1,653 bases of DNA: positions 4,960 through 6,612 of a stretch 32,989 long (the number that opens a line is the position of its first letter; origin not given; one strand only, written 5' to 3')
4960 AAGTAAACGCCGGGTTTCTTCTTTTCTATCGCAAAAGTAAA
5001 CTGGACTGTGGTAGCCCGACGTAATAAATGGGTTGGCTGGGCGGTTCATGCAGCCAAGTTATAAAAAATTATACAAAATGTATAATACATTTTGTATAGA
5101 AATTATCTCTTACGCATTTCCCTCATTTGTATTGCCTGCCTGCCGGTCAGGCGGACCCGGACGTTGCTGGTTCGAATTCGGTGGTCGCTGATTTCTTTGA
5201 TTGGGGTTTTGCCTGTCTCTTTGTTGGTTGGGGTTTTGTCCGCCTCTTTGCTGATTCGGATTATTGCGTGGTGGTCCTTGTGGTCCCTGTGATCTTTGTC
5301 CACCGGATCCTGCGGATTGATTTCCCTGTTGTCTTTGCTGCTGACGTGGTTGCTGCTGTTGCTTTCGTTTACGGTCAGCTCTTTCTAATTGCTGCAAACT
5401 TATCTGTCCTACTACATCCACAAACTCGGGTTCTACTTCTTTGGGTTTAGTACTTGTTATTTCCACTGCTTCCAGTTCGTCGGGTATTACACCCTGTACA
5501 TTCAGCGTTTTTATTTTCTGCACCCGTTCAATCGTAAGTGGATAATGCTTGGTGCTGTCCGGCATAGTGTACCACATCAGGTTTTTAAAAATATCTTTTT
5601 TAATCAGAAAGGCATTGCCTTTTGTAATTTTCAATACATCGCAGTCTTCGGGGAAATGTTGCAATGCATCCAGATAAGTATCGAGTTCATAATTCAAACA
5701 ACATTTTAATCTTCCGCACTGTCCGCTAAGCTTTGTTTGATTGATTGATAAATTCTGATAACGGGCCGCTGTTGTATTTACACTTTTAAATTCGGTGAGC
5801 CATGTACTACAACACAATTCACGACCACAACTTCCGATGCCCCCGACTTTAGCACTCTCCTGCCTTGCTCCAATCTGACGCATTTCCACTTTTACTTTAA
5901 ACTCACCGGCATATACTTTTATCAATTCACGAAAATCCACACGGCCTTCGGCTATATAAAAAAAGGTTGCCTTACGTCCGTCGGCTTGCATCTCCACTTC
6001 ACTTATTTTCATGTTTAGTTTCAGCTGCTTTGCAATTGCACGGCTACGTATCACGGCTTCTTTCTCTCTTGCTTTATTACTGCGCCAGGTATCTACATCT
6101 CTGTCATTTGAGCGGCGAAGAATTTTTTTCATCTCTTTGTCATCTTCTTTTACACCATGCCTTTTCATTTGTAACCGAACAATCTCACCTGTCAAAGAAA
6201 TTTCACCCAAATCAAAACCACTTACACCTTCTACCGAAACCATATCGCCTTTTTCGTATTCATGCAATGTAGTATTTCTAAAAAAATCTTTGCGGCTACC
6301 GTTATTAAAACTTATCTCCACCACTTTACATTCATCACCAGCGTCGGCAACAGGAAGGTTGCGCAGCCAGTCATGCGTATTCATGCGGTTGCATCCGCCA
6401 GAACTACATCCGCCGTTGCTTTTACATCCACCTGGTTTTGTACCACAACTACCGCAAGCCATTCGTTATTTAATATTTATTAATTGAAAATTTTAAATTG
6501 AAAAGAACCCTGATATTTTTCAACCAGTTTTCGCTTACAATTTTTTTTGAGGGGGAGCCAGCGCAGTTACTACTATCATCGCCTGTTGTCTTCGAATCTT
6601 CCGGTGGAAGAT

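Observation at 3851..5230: Single-gene ATPase cassette bracketed by a duplicated ricT 3' end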

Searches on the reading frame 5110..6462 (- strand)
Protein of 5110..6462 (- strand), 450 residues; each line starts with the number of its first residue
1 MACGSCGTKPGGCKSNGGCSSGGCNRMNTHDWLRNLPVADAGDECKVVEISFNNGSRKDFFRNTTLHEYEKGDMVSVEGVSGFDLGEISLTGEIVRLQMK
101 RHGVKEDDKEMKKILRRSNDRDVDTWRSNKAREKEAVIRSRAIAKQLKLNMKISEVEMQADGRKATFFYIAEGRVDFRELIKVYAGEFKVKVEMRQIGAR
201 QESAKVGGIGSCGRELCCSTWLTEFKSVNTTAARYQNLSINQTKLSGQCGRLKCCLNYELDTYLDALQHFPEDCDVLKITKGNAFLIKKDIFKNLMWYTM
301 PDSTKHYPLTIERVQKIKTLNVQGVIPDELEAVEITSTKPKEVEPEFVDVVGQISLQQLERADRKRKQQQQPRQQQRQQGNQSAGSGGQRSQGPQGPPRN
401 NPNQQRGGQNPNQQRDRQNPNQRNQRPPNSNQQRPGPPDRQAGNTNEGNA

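Call 5: search_protein_families(library=pfam, proteins=[window:5110-6462:-], max_evalue=0.01)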
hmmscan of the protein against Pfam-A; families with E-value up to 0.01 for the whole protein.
window:5110-6462:- (450 aa): 1 family
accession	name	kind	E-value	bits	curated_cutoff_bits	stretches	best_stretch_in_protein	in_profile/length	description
PF04468.17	PSP1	-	2.6e-27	95.4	27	1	112-197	1-86/86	PSP1 C-terminal conserved region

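Call 6: search_protein_families(library=ncbifam, proteins=[window:5110-6462:-], max_evalue=0.01)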
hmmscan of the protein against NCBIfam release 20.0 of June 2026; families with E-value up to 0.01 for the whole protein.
window:5110-6462:- (450 aa): 1 family
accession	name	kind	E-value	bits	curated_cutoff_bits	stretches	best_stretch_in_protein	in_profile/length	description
NF041131.1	RicT_YaaT_fam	subfamily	6.8e-72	241.5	70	1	73-291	1-212/213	regulatory iron-sulfur-containing complex subunit RicT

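Call 8: find_related_loci(query=window:5110-6462:-, collection=genome_contigs, flank=8000)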
Query window:5110-6462:- (450 aa) in genome_contigs; peptide patterns used: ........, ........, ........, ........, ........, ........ (x = any residue, [..] = any of these).
599 stretches matched a pattern (row limit reached: there are more); 534 encode a relative of the query (tblastn E <= 1e-3); the best 80 are kept; 80 distinct loci.
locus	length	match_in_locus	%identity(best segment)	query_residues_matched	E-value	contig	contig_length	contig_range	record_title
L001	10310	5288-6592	95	1-450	0e+0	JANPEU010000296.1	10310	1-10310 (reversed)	MAG: Bacteroidota bacterium isolate VAR_78_metabat_194 VAR_78_k141_3040912, whole genome shotgun sequence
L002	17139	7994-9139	81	1-382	0e+0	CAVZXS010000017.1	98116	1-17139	MAG: uncultured Bacteroidetes bacterium isolate MFD04651.bin.1.29 genome assembly, contig: contig_26300, whole genome sh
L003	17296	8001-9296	71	1-440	0e+0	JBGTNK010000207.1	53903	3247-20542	MAG: Chitinophagaceae bacterium isolate JTS-RE386 k141_1260757, whole genome shotgun sequence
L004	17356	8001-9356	71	1-446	0e+0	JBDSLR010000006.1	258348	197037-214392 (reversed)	MAG: Chitinophagaceae bacterium isolate cluster1_bin.374 k127_132732, whole genome shotgun sequence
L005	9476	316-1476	78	1-382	0e+0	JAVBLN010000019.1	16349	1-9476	MAG: Flavihumibacter sp. isolate EPI_MAG_00024 c_000005088440, whole genome shotgun sequence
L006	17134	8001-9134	80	1-373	0e+0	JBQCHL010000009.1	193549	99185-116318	MAG: Chitinophagaceae bacterium isolate bin718 k141_1292669, whole genome shotgun sequence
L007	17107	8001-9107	81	1-366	0e+0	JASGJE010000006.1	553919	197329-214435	MAG: Chitinophagaceae bacterium isolate 5N400 JMF-2111-06-0005.ont.bin.400_5, whole genome shotgun sequence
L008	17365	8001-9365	71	1-436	0e+0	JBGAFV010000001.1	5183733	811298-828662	MAG: Chitinophagaceae bacterium isolate MAG_MBR_H125.016 MBRH125-16_opera_contig_1, whole genome shotgun sequence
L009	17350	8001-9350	70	1-440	0e+0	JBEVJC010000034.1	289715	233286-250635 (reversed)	MAG: Chitinophagaceae bacterium isolate T4R1BO.metabat2.150 T4R1BO.metabat2.150_k133_26623501, whole genome shotgun sequ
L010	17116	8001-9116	81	1-368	0e+0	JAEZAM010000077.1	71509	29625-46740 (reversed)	MAG: Bacteroidetes bacterium isolate OH_CBrB_150 k127_3798656, whole genome shotgun sequence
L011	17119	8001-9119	80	1-368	0e+0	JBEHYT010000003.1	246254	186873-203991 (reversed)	MAG: Bacteroidota bacterium isolate ESF1.bin.67 NODE_44_length_246254_cov_10.993098, whole genome shotgun sequence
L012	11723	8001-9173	78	1-380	0e+0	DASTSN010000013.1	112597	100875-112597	MAG TPA_asm: Chitinophagaceae bacterium isolate SMAG_U2281 k141_1127769, whole genome shotgun sequence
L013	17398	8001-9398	67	1-438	0e+0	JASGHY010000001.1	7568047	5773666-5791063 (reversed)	MAG: Chitinophagaceae bacterium isolate 5N237 JMF-2111-06-0005.ont.bin.237_0, whole genome shotgun sequence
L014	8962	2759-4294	65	1-448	0e+0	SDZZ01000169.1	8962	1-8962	MAG: Chitinophagaceae bacterium isolate PMG_180 scaffold_14885, whole genome shotgun sequence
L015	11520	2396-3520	79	1-371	0e+0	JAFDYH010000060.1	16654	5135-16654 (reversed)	MAG: Bacteroidetes bacterium isolate SZAS-49 BACT-AMP-8__60__length-16654, whole genome shotgun sequence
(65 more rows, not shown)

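Call 60: find_homologous_proteins(query=window:5110-6462:-, max_evalue=1e-100)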
Query window:5110-6462:- (450 aa): 7982 proteins with E <= 1e-100 among 8000 candidates; the best 120 are listed.
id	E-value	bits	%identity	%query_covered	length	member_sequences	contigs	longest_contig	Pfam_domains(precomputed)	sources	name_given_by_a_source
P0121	0.0e+0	1031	100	100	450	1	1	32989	PF28472.1,PF04468.18,PF28473.1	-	-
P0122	1.9e-276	935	94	97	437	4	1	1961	PF28472.1,PF04468.18,PF28473.1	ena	-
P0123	1.8e-274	929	94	92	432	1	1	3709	PF28472.1,PF04468.18,PF28473.1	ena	-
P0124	3.4e-267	905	92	96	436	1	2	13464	PF28472.1,PF04468.18,PF28473.1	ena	-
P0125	6.8e-262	887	89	97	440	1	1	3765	PF28472.1,PF04468.18,PF28473.1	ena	-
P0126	5.4e-253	858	92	91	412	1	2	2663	PF28472.1,PF04468.18,PF28473.1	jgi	jgi:cell fate regulator YaaT (PSP1 superfamily)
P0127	1.3e-252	857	93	86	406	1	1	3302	PF28472.1,PF04468.18,PF28473.1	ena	-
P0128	4.4e-242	822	92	81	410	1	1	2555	PF28472.1,PF04468.18,PF28473.1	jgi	jgi:cell fate regulator YaaT (PSP1 superfamily)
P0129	6.9e-242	821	89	81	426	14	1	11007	PF28472.1,PF04468.18,PF28473.1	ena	-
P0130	1.3e-241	820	92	81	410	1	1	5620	PF28472.1,PF04468.18,PF28473.1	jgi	jgi:cell fate regulator YaaT (PSP1 superfamily)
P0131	1.1e-236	804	88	81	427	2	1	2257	PF28472.1,PF04468.18,PF28473.1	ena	-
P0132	7.4e-232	788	81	95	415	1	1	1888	PF28472.1,PF04468.18,PF28473.1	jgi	jgi:cell fate regulator YaaT (PSP1 superfamily)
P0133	2.8e-230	783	79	95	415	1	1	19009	PF28472.1,PF04468.18,PF28473.1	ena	-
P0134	3.8e-230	782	77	95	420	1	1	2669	PF28472.1,PF04468.18,PF28473.1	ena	-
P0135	7.0e-230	782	79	95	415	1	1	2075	PF28472.1,PF04468.18,PF28473.1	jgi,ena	-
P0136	8.4e-230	781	78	97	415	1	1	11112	PF28472.1,PF04468.18,PF28473.1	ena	-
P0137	5.3e-228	775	86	81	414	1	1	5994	PF28472.1,PF04468.18,PF28473.1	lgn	-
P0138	4.2e-227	772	85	81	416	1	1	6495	PF28472.1,PF04468.18,PF28473.1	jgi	-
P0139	8.7e-227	771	78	97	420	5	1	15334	PF28472.1,PF04468.18,PF28473.1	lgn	-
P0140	2.8e-223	760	84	81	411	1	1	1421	PF28472.1,PF04468.18,PF28473.1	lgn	-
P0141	5.0e-223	759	79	93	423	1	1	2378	PF28472.1,PF04468.18,PF28473.1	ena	-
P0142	1.4e-221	754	78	93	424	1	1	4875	PF28472.1,PF04468.18,PF28473.1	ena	-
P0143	2.3e-221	753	79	93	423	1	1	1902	PF28472.1,PF04468.18,PF28473.1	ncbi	-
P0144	8.4e-221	752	78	93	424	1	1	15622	PF28472.1,PF04468.18,PF28473.1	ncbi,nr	ncbi:MAG TPA: regulatory iron-sulfur-containing complex subunit RicT [Chitinophagaceae bacterium]|nr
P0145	1.4e-220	751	78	93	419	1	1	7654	PF28472.1,PF04468.18,PF28473.1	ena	-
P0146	2.2e-220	750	79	93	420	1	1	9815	PF28472.1,PF04468.18,PF28473.1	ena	-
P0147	4.1e-220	749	75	92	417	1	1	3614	PF28472.1,PF04468.18,PF28473.1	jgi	jgi:cell fate regulator YaaT (PSP1 superfamily)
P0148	4.2e-220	749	78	93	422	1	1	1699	PF28472.1,PF04468.18,PF28473.1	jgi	-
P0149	8.9e-220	748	81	81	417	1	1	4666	PF28472.1,PF04468.18,PF28473.1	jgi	jgi:cell fate regulator YaaT (PSP1 superfamily)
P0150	1.3e-219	748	82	81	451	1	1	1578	PF28472.1,PF04468.18,PF28473.1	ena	-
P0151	3.6e-219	746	79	81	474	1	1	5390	PF28472.1,PF04468.18,PF28473.1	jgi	-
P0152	4.9e-219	746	75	92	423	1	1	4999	PF28472.1,PF04468.18,PF28473.1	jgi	-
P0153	5.6e-219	746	84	81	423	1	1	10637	PF28472.1,PF04468.18,PF28473.1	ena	-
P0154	5.9e-219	746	78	93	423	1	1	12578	PF28472.1,PF04468.18,PF28473.1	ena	-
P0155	6.5e-219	745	83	81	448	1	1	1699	PF28472.1,PF04468.18,PF28473.1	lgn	-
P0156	7.4e-219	745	78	93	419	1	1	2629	PF28472.1,PF04468.18,PF28473.1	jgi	-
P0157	1.4e-218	744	78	93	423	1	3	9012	PF28472.1,PF04468.18,PF28473.1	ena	-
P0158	2.4e-218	744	84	81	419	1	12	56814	PF28472.1,PF04468.18,PF28473.1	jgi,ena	jgi:cell fate regulator YaaT (PSP1 superfamily)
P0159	3.1e-218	743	78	93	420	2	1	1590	PF28472.1,PF04468.18,PF28473.1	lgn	-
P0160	5.8e-218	742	84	81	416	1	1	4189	PF28472.1,PF04468.18,PF28473.1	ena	-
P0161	6.3e-218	742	73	95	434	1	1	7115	PF28472.1,PF04468.18,PF28473.1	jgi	-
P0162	8.0e-218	742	81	81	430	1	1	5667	PF28472.1,PF04468.18,PF28473.1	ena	-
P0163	8.3e-218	742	79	81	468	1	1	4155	PF28472.1,PF04468.18,PF28473.1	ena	-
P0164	1.6e-217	741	82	81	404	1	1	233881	PF28472.1,PF04468.18,PF28473.1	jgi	jgi:cell fate regulator YaaT (PSP1 superfamily)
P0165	1.7e-217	741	77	90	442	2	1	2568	PF28472.1,PF04468.18,PF28473.1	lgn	-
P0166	1.7e-217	741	82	81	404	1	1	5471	PF28472.1,PF04468.18,PF28473.1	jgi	jgi:cell fate regulator YaaT (PSP1 superfamily)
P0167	1.8e-217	741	81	81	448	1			PF28472.1,PF04468.18,PF28473.1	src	-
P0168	2.2e-217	740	73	98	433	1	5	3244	PF28472.1,PF04468.18,PF28473.1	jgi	jgi:cell fate regulator YaaT (PSP1 superfamily)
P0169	3.6e-217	740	82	81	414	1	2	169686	PF28472.1,PF04468.18,PF28473.1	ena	-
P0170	3.7e-217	740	82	81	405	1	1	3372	PF28472.1,PF04468.18,PF28473.1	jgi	jgi:cell fate regulator YaaT (PSP1 superfamily)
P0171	3.7e-217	740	81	80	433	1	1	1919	PF28472.1,PF04468.18,PF28473.1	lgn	-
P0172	4.1e-217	739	76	93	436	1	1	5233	PF28472.1,PF04468.18,PF28473.1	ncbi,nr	ncbi:MAG: hypothetical protein JSU05_05345 [Bacteroidetes bacterium]|nr:hypothetical protein [Bacter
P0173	4.8e-217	739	82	81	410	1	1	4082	PF28472.1,PF04468.18,PF28473.1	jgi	jgi:cell fate regulator YaaT (PSP1 superfamily)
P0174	5.6e-217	739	80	82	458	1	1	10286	PF28472.1,PF04468.18,PF28473.1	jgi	jgi:cell fate regulator YaaT (PSP1 superfamily)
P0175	6.1e-217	739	77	93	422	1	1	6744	PF28472.1,PF04468.18,PF28473.1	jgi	jgi:cell fate regulator YaaT (PSP1 superfamily)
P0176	6.3e-217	739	76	93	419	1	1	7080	PF28472.1,PF04468.18,PF28473.1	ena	-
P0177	6.4e-217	739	81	81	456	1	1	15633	PF28472.1,PF04468.18,PF28473.1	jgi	jgi:cell fate regulator YaaT (PSP1 superfamily)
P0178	9.6e-217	738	77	93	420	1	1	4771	PF28472.1,PF04468.18,PF28473.1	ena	-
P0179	1.1e-216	738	74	94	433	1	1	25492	PF28472.1,PF04468.18,PF28473.1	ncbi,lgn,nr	ncbi:MAG TPA: regulatory iron-sulfur-containing complex subunit RicT [Chitinophagaceae bacterium]|nr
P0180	1.3e-216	738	82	83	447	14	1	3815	PF28472.1,PF04468.18,PF28473.1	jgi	jgi:cell fate regulator YaaT (PSP1 superfamily)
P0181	1.3e-216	738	69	99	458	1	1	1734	PF28472.1,PF04468.18,PF28473.1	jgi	jgi:cell fate regulator YaaT (PSP1 superfamily)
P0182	1.5e-216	738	75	92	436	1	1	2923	PF28472.1,PF04468.18,PF28473.1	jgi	jgi:cell fate regulator YaaT (PSP1 superfamily)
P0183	1.9e-216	737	82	81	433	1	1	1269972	PF28472.1,PF04468.18,PF28473.1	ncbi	-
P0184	2.1e-216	737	81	81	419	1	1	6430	PF28472.1,PF04468.18,PF28473.1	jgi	jgi:cell fate regulator YaaT (PSP1 superfamily)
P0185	2.4e-216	737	79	80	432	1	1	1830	PF28472.1,PF04468.18,PF28473.1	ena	-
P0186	2.9e-216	737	77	92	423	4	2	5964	PF28472.1,PF04468.18,PF28473.1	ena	-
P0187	3.1e-216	737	81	81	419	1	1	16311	PF28472.1,PF04468.18,PF28473.1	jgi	jgi:cell fate regulator YaaT (PSP1 superfamily)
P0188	3.2e-216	737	82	81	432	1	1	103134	PF28472.1,PF04468.18,PF28473.1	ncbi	-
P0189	3.5e-216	736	82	81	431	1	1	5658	PF28472.1,PF04468.18,PF28473.1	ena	-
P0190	4.1e-216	736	71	99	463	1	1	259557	PF28472.1,PF04468.18,PF28473.1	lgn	-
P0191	5.0e-216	736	83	81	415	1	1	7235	PF28472.1,PF04468.18,PF28473.1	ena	-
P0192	5.3e-216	736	76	94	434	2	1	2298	PF28472.1,PF04468.18,PF28473.1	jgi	jgi:cell fate regulator YaaT (PSP1 superfamily)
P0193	5.9e-216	736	82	81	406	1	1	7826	PF28472.1,PF04468.18,PF28473.1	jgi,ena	-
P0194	6.1e-216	736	81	82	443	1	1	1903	PF28472.1,PF04468.18,PF28473.1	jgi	-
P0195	6.4e-216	736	82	83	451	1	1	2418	PF28472.1,PF04468.18,PF28473.1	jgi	jgi:cell fate regulator YaaT (PSP1 superfamily)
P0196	7.5e-216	735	81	81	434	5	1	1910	PF28472.1,PF04468.18,PF28473.1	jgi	jgi:cell fate regulator YaaT (PSP1 superfamily)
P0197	7.6e-216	735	81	82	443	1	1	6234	PF28472.1,PF04468.18,PF28473.1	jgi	jgi:cell fate regulator YaaT (PSP1 superfamily)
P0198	8.1e-216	735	82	81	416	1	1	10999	PF28472.1,PF04468.18,PF28473.1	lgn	-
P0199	8.2e-216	735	81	81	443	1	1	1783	PF28472.1,PF04468.18,PF28473.1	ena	-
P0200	9.2e-216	735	73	98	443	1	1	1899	PF28472.1,PF04468.18,PF28473.1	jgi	jgi:cell fate regulator YaaT (PSP1 superfamily)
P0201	9.6e-216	735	81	81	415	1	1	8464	PF28472.1,PF04468.18,PF28473.1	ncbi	-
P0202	1.1e-215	735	76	93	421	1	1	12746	PF28472.1,PF04468.18,PF28473.1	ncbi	ncbi:MAG TPA: regulatory iron-sulfur-containing complex subunit RicT [Chitinophagaceae bacterium]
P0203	1.2e-215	735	82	81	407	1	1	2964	PF28472.1,PF04468.18,PF28473.1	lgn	-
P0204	1.3e-215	735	82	81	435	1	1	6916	PF28472.1,PF04468.18,PF28473.1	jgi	-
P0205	1.3e-215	734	81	81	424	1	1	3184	PF28472.1,PF04468.18,PF28473.1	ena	-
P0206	1.4e-215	734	81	82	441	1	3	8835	PF28472.1,PF04468.18,PF28473.1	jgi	jgi:cell fate regulator YaaT (PSP1 superfamily)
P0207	1.4e-215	734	74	96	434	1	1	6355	PF28472.1,PF04468.18,PF28473.1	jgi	jgi:cell fate regulator YaaT (PSP1 superfamily)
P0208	1.5e-215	734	74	97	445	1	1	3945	PF28472.1,PF04468.18,PF28473.1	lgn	-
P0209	1.6e-215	734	70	96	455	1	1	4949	PF28472.1,PF04468.18,PF28473.1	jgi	-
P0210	1.7e-215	734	80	81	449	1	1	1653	PF28472.1,PF04468.18,PF28473.1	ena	-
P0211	1.9e-215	734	81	81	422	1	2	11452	PF28472.1,PF04468.18,PF28473.1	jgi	-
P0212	2.2e-215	734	81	81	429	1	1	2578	PF28472.1,PF04468.18,PF28473.1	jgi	jgi:cell fate regulator YaaT (PSP1 superfamily)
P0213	2.6e-215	734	72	98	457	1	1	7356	PF28472.1,PF04468.18,PF28473.1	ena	-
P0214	3.0e-215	733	76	93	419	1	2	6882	PF28472.1,PF04468.18,PF28473.1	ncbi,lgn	ncbi:MAG TPA: regulatory iron-sulfur-containing complex subunit RicT [Chitinophagaceae bacterium]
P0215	3.4e-215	733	74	95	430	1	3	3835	PF28472.1,PF04468.18,PF28473.1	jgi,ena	-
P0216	3.6e-215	733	81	81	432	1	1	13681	PF28472.1,PF04468.18,PF28473.1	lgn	-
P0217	4.6e-215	733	82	81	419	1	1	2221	PF28472.1,PF04468.18,PF28473.1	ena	-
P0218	4.9e-215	733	80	82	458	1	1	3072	PF28472.1,PF04468.18,PF28473.1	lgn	-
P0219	5.1e-215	733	78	81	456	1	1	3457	PF28472.1,PF04468.18,PF28473.1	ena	-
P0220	5.3e-215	733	76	93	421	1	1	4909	PF28472.1,PF04468.18,PF28473.1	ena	-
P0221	5.6e-215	732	72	96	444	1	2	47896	PF28472.1,PF04468.18,PF28473.1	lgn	-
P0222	5.9e-215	732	71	100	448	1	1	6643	PF28472.1,PF04468.18,PF28473.1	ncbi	-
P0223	6.2e-215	732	72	98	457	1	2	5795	PF28472.1,PF04468.18,PF28473.1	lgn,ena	-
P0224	6.4e-215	732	73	97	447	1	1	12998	PF28472.1,PF04468.18,PF28473.1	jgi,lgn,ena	-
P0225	6.4e-215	732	72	98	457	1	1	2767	PF28472.1,PF04468.18,PF28473.1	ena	-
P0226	6.7e-215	732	-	-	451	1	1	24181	PF28472.1,PF04468.18,PF28473.1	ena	-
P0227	7.1e-215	732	82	81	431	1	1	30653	PF28472.1,PF04468.18,PF28473.1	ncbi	-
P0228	7.5e-215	732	76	91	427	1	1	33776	PF28472.1,PF04468.18,PF28473.1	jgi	-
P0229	8.8e-215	732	73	96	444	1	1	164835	PF28472.1,PF04468.18,PF28473.1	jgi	jgi:cell fate regulator YaaT (PSP1 superfamily)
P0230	9.1e-215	732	-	-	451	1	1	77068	PF28472.1,PF04468.18,PF28473.1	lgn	-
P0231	9.2e-215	732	78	81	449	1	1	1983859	PF28472.1,PF04468.18,PF28473.1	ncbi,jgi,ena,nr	ncbi:MAG TPA: regulatory iron-sulfur-containing complex subunit RicT [Chitinophagaceae bacterium]|nr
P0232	9.3e-215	732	78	81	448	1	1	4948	PF28472.1,PF04468.18,PF28473.1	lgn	-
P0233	9.9e-215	732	81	81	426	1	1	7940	PF28472.1,PF04468.18,PF28473.1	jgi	-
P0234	9.9e-215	732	75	91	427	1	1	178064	PF28472.1,PF04468.18,PF28473.1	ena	-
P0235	1.0e-214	732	78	84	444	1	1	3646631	PF28472.1,PF04468.18,PF28473.1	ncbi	-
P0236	1.0e-214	732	72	98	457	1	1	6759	PF28472.1,PF04468.18,PF28473.1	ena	-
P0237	1.1e-214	732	79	81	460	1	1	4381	PF28472.1,PF04468.18,PF28473.1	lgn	-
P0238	1.1e-214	731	76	93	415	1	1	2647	PF28472.1,PF04468.18,PF28473.1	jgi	jgi:cell fate regulator YaaT (PSP1 superfamily)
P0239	1.2e-214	731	79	80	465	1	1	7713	PF28472.1,PF04468.18,PF28473.1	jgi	-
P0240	1.2e-214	731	79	82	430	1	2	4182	PF28472.1,PF04468.18,PF28473.1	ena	-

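Call 62: find_encoding_contigs(protein=P0124, flank=6000, max_places=2)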
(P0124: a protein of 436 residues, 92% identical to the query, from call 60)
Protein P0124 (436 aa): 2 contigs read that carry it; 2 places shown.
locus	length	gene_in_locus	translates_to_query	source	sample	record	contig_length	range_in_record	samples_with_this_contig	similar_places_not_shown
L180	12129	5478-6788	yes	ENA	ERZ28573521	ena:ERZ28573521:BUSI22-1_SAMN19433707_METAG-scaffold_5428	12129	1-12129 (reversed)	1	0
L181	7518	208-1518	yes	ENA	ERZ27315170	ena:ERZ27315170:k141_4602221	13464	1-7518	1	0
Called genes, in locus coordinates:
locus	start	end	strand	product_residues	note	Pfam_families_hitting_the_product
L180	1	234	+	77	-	?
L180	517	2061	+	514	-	PF18962:Por_Secre_tail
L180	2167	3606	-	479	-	PF28559:TPR_SusR (weak), PF17874:TPR_MalT (faint), PF07719:TPR_2 (faint), PF13181:TPR_8 (faint), PF13374:TPR_10 (faint), PF24885:TPR_NPHP3 (faint), PF00515:TPR_1 (faint), PF13424:TPR_12, +1 more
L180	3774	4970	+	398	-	PF13177:DNA_pol3_delta2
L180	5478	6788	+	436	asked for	PF04468:PSP1, PF28472:PSP1_3rd, PF28473:YaaT_C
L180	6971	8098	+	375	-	PF01637:ATPase_2, PF13173:AAA_14 (faint), PF13401:AAA_22 (weak)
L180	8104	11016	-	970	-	PF00933:Glyco_hydro_3, PF00144:Beta-lactamase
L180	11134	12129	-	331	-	?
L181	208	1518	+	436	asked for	PF04468:PSP1, PF28472:PSP1_3rd, PF28473:YaaT_C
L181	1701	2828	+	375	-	PF01637:ATPase_2, PF13173:AAA_14 (faint), PF13401:AAA_22 (weak)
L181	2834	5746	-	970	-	PF00933:Glyco_hydro_3, PF00144:Beta-lactamase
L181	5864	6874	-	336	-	PF00892:EamA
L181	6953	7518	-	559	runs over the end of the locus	PF02142:MGS, PF01808:AICARFT_IMPCHas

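Call 63: find_encoding_contigs(protein=P0123, flank=4000, max_places=2)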
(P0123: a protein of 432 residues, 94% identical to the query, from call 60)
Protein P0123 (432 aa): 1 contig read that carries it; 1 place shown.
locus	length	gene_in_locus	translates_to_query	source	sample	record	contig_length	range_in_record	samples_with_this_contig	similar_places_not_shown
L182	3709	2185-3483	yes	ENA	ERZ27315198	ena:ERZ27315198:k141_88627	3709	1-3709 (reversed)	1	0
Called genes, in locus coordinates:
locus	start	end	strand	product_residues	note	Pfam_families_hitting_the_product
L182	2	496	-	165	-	?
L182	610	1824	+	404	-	PF13177:DNA_pol3_delta2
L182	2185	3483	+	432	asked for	PF04468:PSP1, PF28472:PSP1_3rd, PF28473:YaaT_C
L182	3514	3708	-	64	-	?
